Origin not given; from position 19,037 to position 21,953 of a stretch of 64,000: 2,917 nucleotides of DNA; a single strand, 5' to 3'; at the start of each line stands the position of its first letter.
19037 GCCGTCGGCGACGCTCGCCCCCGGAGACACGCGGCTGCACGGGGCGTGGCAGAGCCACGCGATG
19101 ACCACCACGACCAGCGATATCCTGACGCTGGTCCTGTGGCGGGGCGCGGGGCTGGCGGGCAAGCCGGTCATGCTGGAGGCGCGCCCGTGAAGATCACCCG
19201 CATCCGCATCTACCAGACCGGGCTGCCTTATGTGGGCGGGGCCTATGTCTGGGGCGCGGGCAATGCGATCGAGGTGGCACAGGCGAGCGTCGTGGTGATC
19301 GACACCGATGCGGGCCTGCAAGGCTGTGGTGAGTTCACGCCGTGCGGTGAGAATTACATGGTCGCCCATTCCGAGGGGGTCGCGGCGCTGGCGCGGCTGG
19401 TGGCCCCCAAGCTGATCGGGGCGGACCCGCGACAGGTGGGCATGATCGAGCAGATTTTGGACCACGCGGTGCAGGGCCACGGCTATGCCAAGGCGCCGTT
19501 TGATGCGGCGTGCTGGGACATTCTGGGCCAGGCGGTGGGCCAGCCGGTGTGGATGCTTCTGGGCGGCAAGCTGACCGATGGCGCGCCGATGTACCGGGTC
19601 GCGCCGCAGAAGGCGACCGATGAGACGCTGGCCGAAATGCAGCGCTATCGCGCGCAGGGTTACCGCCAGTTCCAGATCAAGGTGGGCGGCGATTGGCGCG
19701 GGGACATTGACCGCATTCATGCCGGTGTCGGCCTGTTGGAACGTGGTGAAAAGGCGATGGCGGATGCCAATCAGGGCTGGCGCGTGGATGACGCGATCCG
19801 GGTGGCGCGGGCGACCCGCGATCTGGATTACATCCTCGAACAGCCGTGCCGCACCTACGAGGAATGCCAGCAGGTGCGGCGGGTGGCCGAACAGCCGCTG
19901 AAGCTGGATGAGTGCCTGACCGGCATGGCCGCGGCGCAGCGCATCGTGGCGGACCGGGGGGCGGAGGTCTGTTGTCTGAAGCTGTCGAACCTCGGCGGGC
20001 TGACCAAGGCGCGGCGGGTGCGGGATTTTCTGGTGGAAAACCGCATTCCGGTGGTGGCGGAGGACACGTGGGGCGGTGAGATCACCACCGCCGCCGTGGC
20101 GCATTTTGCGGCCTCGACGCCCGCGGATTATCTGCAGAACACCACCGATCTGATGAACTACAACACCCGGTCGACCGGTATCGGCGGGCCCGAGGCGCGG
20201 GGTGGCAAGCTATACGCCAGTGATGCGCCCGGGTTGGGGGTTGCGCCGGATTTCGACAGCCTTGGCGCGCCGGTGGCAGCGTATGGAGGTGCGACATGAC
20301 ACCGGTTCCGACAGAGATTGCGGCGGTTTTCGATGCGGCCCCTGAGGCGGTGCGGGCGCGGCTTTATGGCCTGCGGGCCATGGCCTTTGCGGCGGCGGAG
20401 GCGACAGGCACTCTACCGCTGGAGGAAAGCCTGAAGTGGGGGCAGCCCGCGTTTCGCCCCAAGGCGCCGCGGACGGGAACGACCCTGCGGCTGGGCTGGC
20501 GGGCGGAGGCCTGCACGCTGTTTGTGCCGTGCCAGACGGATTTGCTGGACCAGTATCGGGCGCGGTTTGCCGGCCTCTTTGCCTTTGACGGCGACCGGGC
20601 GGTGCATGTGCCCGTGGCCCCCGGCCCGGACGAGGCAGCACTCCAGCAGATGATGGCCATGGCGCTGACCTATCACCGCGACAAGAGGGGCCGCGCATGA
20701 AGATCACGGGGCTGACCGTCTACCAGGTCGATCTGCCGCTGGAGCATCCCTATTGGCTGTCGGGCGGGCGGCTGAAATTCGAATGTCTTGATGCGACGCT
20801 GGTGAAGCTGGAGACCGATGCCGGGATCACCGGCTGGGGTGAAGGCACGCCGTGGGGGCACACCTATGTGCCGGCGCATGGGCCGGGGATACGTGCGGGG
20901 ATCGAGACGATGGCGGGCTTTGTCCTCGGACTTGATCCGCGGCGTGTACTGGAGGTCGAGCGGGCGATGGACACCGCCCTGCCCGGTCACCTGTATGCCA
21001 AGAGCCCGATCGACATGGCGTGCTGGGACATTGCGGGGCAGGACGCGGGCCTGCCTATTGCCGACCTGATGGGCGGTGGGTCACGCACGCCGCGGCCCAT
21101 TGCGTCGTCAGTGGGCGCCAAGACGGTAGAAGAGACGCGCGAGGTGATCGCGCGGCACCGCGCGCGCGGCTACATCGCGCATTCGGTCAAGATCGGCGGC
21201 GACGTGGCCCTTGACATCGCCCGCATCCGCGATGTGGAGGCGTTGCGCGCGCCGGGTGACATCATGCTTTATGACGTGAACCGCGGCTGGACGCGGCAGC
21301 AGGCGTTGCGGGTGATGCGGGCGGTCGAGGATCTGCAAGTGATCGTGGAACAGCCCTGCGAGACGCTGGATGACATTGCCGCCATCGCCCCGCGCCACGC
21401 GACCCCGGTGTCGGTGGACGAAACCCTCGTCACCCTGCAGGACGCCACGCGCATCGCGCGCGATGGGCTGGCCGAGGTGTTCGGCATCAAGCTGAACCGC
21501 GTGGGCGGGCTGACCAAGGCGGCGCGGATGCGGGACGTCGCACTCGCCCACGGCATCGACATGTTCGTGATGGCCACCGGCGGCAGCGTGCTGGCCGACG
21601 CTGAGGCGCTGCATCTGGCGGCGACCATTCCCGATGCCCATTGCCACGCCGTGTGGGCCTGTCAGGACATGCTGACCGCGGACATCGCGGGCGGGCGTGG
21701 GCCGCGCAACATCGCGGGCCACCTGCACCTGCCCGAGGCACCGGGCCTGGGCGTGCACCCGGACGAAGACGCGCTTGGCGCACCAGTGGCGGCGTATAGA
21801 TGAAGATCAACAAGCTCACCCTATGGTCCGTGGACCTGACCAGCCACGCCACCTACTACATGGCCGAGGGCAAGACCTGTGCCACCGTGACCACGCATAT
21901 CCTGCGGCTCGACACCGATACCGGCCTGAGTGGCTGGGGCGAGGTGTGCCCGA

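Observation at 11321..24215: DddQ-like cupin embedded in a coupled operon with a DMGDH-like enzyme, three MR/MLE paralogs and an aminotransferase: context argues for an unidentified betaine/sulfonium substrate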

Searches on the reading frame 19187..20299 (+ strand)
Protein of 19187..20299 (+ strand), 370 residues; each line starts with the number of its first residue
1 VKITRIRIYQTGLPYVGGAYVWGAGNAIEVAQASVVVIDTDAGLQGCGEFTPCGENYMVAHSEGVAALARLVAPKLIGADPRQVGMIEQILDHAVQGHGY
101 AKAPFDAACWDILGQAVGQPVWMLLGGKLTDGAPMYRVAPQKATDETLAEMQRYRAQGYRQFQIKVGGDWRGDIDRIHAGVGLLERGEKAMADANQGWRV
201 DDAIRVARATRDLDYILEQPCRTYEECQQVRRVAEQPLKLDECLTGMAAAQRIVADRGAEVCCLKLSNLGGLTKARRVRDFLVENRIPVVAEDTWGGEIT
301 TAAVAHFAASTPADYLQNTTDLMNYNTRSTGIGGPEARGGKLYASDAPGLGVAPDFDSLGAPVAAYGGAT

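Call 3: search_protein_families(library=pfam, proteins=[window:19187-20299:+])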
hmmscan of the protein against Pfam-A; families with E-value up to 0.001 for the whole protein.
window:19187-20299:+ (370 aa): 2 families
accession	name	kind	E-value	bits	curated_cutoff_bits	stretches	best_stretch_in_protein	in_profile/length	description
PF13378.12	MR_MLE_C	-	3.3e-40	138.6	29.4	1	148-357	3-218/219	Enolase C-terminal domain-like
PF02746.21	MR_MLE_N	-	1.4e-15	58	22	1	31-126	24-117/117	Mandelate racemase / muconate lactonizing enzyme, N-terminal domain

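Call 8: search_solved_structures(query=window:19187-20299:+, max_evalue=1e-20)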
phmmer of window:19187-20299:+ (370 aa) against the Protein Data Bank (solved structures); distinct sequences matched with E-value up to 1e-20: 19.
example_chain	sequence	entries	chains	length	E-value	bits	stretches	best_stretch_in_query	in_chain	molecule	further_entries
2rdx_A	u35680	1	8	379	1.7e-202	675.3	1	1-366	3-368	Mandelate racemase/muconate lactonizing enzyme, putative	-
4mgg_A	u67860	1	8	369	1.6e-104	352.9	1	1-366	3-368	Muconate lactonizing enzyme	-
3eez_A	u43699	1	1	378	6.6e-77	262.1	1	1-367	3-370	putative Mandelate racemase/muconate lactonizing enzyme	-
2ps2_A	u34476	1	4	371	5.9e-73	249.1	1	1-366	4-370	Putative mandelate racemase/muconate lactonizing enzyme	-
2qdd_A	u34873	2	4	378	4.9e-65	223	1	1-367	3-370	Mandelate racemase/muconate lactonizing enzyme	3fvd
2pce_A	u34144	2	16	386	1.3e-58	201.8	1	1-368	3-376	putative mandelate racemase/muconate lactonizing enzyme | Mandelate racemase/muconate lactonizing enzyme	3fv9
2pmq_A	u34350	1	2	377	4.9e-51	177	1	1-365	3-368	Mandelate racemase/muconate lactonizing enzyme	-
4h2h_A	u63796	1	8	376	8.2e-51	176.2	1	1-363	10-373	Mandelate racemase/muconate lactonizing enzyme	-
4e8g_A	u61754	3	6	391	2e-47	165.1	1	1-366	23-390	Mandelate racemase/muconate lactonizing enzyme, N-terminal domain protein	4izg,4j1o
2p88_A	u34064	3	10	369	8.6e-28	100.5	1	1-278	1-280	Mandelate racemase/muconate lactonizing enzyme family protein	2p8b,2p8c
3i6e_A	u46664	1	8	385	4.1e-24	88.3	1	2-359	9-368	Muconate cycloisomerase I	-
4dye_A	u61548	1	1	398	2.5e-22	82.5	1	1-359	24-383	isomerase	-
3bjs_A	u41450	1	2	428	2.8e-22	82.3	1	1-355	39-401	Mandelate racemase/muconate lactonizing enzyme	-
2qde_A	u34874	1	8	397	3e-22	82.2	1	2-357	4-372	Mandelate racemase/muconate lactonizing enzyme family protein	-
2oqh_A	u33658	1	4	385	3.5e-22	82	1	2-359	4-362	Putative isomerase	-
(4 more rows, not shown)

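Call 24: search_protein_families(library=ncbifam, proteins=[window:19187-20299:+], max_evalue=0.00001)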
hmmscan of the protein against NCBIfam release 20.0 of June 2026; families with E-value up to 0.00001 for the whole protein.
window:19187-20299:+ (370 aa): 14 families
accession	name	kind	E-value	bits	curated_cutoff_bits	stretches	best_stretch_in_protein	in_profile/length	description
NF043002.1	HProlDhtase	equivalog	6e-123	410.3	500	1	1-364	1-364/366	cis-3-hydroxy-L-proline dehydratase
TIGR02534.1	mucon_cyclo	subfamily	1.2e-31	110.1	334.95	1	35-359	31-362/368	muconate/chloromuconate family cycloisomerase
NF043051.1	ManoateDhtManD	equivalog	8.7e-22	77.5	550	1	36-167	20-151/403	D-mannonate dehydratase ManD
NF047820.1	TalGalacDh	equivalog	3.3e-20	72.3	500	1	35-353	40-355/371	L-talarate/galactarate dehydratase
NF011654.0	PRK15072.1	subfamily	3.2e-19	69.1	430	1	36-167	20-151/404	D-galactonate dehydratase family protein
NF002782.0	PRK02901.1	equivalog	3.1e-18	65.9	288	1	155-291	99-238/328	o-succinylbenzoate synthase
NF041118.1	A_G_epim_Thtga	equivalog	4.6e-17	62.2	500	1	2-268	2-267/341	L-Ala-D/L-Glu epimerase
NF010624.0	PRK14017.1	equivalog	9.3e-16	57.9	311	1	35-352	17-350/382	galactonate dehydratase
TIGR01928.1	menC_lowGC_arch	equivalog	1.2e-15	57.4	200.65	1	86-325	74-314/325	o-succinylbenzoate synthase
NF040790.2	glucon_galact_dh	equivalog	7.6e-11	41.5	750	1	102-137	94-129/390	bifunctional D-gluconate/D-galactonate dehydratase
NF040866.1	AraD_Arch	equivalog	8.7e-11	41.4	650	1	105-353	107-360/372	arabinonate dehydratase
NF042940.1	racemase_DgcA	equivalog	1.1e-10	41.2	400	1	33-280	24-257/323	N-acetyl-D-Glu racemase DgcA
TIGR01927.1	menC_gam_Gplu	equivalog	1.4e-07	31.1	130.55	1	135-277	101-248/307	o-succinylbenzoate synthase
NF002739.0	PRK02714.1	equivalog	2.2e-06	27.4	259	1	143-311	118-290/320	o-succinylbenzoate synthase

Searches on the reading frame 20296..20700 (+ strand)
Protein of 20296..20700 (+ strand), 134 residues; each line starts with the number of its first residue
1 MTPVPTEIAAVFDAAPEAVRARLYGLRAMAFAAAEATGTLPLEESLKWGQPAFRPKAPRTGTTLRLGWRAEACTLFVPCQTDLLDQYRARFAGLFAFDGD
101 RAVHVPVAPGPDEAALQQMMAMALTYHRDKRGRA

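Call 3: search_protein_families(library=pfam, proteins=[window:20296-20700:+])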
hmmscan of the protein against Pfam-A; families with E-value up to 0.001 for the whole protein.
window:20296-20700:+ (134 aa): 1 family
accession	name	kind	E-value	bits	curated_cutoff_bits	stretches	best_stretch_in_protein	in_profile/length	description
PF08818.16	DUF1801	-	0.00062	20.6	27.2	1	20-122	2-83/85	Domain of unknown function (DU1801)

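Call 24: search_protein_families(library=ncbifam, proteins=[window:20296-20700:+], max_evalue=0.00001)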
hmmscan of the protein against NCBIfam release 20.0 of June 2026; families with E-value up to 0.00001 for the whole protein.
window:20296-20700:+ (134 aa): 0 families

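Call 75: search_protein_families(library=ncbifam, proteins=[window:20296-20700:+], max_evalue=0.01)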
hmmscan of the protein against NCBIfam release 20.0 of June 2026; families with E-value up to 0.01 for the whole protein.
window:20296-20700:+ (134 aa): 0 families

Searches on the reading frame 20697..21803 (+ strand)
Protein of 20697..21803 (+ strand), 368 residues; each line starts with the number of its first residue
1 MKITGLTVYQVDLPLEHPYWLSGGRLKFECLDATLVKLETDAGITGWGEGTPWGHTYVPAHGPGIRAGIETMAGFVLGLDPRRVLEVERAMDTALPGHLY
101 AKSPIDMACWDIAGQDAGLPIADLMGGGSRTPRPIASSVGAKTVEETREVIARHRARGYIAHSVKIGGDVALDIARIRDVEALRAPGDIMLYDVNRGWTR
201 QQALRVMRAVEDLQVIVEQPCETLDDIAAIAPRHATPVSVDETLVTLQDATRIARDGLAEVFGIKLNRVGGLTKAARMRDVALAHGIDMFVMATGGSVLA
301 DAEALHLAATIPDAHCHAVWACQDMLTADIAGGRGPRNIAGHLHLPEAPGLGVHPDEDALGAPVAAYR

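Call 3: search_protein_families(library=pfam, proteins=[window:20697-21803:+])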
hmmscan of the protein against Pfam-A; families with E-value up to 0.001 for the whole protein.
window:20697-21803:+ (368 aa): 2 families
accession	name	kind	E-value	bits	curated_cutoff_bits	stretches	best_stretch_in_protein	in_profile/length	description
PF13378.12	MR_MLE_C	-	2.3e-38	132.6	29.4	1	150-359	5-219/219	Enolase C-terminal domain-like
PF02746.21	MR_MLE_N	-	3.4e-16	59.9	22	1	33-126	28-117/117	Mandelate racemase / muconate lactonizing enzyme, N-terminal domain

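Call 9: search_solved_structures(query=window:20697-21803:+, max_evalue=1e-30)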
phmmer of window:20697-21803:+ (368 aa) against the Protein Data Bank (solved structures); distinct sequences matched with E-value up to 1e-30: 12.
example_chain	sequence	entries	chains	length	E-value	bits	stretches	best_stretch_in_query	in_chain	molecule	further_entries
3eez_A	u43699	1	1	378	5.5e-218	727.1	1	1-367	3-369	putative Mandelate racemase/muconate lactonizing enzyme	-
2qdd_A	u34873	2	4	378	2.8e-111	376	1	1-367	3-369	Mandelate racemase/muconate lactonizing enzyme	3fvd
2ps2_A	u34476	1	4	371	2.1e-81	277.6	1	1-367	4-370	Putative mandelate racemase/muconate lactonizing enzyme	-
4mgg_A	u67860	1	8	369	5.5e-79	269.7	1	1-367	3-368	Muconate lactonizing enzyme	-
2pce_A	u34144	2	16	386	1.2e-75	258.7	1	1-366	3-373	putative mandelate racemase/muconate lactonizing enzyme | Mandelate racemase/muconate lactonizing enzyme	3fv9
2rdx_A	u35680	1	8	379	1.3e-67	232.3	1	2-366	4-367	Mandelate racemase/muconate lactonizing enzyme, putative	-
4e8g_A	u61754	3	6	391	1.8e-65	225.2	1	1-367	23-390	Mandelate racemase/muconate lactonizing enzyme, N-terminal domain protein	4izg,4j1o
2pmq_A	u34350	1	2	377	2e-52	182.3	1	1-364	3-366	Mandelate racemase/muconate lactonizing enzyme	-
4h2h_A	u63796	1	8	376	2.4e-52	182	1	1-364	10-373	Mandelate racemase/muconate lactonizing enzyme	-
2p88_A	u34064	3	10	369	1e-34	124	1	1-360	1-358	Mandelate racemase/muconate lactonizing enzyme family protein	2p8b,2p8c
3jva_A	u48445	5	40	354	1.2e-33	120.5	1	12-353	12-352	Dipeptide Epimerase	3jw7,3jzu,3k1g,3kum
2qde_A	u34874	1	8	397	6.8e-31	111.4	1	1-360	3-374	Mandelate racemase/muconate lactonizing enzyme family protein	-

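Call 24: search_protein_families(library=ncbifam, proteins=[window:20697-21803:+], max_evalue=0.00001)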
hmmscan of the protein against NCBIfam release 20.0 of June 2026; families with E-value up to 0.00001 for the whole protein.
window:20697-21803:+ (368 aa): 16 families
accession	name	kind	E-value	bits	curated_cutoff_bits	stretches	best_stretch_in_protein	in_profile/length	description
NF043002.1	HProlDhtase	equivalog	6.6e-96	321.4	500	1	1-365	1-364/366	cis-3-hydroxy-L-proline dehydratase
TIGR02534.1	mucon_cyclo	subfamily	7.7e-41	140.4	334.95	1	11-360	9-362/368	muconate/chloromuconate family cycloisomerase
NF042940.1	racemase_DgcA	equivalog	5.5e-26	91.5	400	1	7-309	2-286/323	N-acetyl-D-Glu racemase DgcA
NF047820.1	TalGalacDh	equivalog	3.3e-24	85.5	500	1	2-359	3-360/371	L-talarate/galactarate dehydratase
NF010624.0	PRK14017.1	equivalog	3.4e-22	79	311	1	34-360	16-357/382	galactonate dehydratase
NF002782.0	PRK02901.1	equivalog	1.7e-21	76.6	288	1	129-336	75-283/328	o-succinylbenzoate synthase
NF043051.1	ManoateDhtManD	equivalog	1.1e-20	73.9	550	2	36-165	20-149/403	D-mannonate dehydratase ManD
NF011654.0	PRK15072.1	subfamily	5.2e-20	71.7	430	2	36-166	20-150/404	D-galactonate dehydratase family protein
TIGR01928.1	menC_lowGC_arch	equivalog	1.3e-17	63.8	200.65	1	9-291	1-280/325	o-succinylbenzoate synthase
NF041118.1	A_G_epim_Thtga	equivalog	4e-17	62.4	500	1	32-310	30-308/341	L-Ala-D/L-Glu epimerase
NF040866.1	AraD_Arch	equivalog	1.4e-15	57.2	650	1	103-358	105-364/372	arabinonate dehydratase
NF040790.2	glucon_galact_dh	equivalog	3e-15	56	750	1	101-360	93-366/390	bifunctional D-gluconate/D-galactonate dehydratase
NF011708.0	PRK15129.1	equivalog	3.7e-13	49.2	343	1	7-293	5-275/321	L-Ala-D/L-Glu epimerase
TIGR01927.1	menC_gam_Gplu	equivalog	5e-12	45.7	130.55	1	154-315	120-286/307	o-succinylbenzoate synthase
NF002739.0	PRK02714.1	equivalog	3.5e-08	33.3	259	1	147-319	122-297/320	o-succinylbenzoate synthase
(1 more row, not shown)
